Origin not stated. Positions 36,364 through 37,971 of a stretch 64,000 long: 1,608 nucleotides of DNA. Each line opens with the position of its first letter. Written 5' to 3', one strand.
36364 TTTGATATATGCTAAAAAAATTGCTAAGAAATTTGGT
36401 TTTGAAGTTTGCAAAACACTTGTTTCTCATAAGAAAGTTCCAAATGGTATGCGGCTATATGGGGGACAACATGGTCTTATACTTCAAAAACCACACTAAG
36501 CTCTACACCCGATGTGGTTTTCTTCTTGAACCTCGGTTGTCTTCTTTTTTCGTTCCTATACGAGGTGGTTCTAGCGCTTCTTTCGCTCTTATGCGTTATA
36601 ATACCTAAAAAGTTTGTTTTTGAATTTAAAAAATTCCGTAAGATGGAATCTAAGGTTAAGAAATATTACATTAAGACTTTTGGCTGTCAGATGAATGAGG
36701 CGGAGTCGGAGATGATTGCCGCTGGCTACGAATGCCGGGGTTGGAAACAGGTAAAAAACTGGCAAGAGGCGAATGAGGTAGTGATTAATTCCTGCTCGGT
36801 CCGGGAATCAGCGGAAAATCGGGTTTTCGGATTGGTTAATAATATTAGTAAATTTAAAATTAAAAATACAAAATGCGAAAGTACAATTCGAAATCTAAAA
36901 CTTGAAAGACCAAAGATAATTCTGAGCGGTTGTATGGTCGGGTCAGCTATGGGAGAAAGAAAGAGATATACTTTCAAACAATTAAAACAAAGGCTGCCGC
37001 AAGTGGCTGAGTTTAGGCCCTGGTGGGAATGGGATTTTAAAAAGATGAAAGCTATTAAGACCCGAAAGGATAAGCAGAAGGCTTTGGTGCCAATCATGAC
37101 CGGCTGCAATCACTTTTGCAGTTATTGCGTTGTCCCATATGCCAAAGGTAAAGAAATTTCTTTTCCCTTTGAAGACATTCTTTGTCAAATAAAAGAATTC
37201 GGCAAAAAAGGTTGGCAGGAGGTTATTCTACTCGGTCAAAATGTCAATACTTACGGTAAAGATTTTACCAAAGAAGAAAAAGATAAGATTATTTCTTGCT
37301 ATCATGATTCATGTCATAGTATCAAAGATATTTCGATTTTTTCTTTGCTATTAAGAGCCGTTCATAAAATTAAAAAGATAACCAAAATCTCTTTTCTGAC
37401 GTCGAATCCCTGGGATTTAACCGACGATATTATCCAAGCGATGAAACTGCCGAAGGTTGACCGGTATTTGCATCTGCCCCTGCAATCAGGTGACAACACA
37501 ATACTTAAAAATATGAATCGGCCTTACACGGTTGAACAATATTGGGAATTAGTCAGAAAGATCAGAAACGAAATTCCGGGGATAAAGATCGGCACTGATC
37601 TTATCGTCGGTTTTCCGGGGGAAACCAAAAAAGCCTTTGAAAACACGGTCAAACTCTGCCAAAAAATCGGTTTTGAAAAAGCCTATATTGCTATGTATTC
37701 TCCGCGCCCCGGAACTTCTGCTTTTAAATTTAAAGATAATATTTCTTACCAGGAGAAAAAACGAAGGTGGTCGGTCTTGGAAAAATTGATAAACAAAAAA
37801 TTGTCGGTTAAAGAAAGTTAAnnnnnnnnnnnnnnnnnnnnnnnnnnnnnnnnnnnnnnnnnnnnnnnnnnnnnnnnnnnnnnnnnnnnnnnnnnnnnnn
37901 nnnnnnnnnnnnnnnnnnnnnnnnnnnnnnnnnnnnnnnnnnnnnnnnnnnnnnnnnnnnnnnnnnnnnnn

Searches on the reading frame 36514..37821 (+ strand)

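Call 93: search_protein_families(library=pfam, proteins=[window:36514-37821:+], max_evalue=0.001)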
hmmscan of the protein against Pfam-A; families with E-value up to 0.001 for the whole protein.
window:36514-37821:+ (435 aa): 2 families
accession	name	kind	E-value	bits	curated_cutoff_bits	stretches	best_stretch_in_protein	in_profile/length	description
PF04055.27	Radical_SAM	-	1.9e-26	93.6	29.5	1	192-382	1-166/166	Radical SAM superfamily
PF00919.26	UPF0004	-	1.5e-17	63.8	27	1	50-144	1-81/98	Uncharacterized protein family UPF0004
